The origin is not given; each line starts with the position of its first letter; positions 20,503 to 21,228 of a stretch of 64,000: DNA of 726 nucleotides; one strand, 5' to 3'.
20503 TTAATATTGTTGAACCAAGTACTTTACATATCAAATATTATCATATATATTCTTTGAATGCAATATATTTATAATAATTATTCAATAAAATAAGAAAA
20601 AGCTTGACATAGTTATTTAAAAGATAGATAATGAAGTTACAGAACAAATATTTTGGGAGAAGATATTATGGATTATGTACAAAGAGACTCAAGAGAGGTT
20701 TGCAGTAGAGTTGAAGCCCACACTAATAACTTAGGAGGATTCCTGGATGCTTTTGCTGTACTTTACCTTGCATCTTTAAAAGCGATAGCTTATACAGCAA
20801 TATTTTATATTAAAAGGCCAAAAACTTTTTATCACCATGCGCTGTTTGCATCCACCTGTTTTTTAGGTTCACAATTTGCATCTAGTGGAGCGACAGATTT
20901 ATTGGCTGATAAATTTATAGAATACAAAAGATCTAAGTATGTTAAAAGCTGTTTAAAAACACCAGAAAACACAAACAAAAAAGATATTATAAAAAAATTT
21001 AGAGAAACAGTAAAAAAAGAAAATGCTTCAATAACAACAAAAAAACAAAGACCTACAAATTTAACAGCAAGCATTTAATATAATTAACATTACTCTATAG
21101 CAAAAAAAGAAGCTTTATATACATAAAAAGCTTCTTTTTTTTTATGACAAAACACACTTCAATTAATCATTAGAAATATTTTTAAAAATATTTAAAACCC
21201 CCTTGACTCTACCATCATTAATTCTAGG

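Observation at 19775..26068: Large polytopic membrane protein with T4SS-like architecture next to three lineage-specific hypotheticals, adjacent to the tRNA pair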

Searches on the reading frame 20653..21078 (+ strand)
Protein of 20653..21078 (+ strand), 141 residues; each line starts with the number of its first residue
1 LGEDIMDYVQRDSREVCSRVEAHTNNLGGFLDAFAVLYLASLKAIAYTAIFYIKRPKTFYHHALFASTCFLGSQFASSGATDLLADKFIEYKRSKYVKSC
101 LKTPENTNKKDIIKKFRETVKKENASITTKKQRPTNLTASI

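Call 4: search_protein_families(library=pfam, proteins=[window:20653-21078:+], max_evalue=1)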
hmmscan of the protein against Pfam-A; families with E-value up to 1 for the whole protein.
window:20653-21078:+ (141 aa): 0 families

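Call 5: search_protein_families(library=ncbifam, proteins=[window:20653-21078:+], max_evalue=1)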
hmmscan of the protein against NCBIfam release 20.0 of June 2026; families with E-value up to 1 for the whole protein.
window:20653-21078:+ (141 aa): 0 families

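Call 93: search_protein_families(library=padloc, proteins=[window:20653-21078:+], max_evalue=0.01)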
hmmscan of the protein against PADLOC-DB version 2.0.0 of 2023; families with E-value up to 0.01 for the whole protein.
window:20653-21078:+ (141 aa): 0 families

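Call 94: search_protein_families(library=phrogs, proteins=[window:20653-21078:+], max_evalue=0.01)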
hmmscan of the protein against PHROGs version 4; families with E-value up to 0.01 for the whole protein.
window:20653-21078:+ (141 aa): 0 families
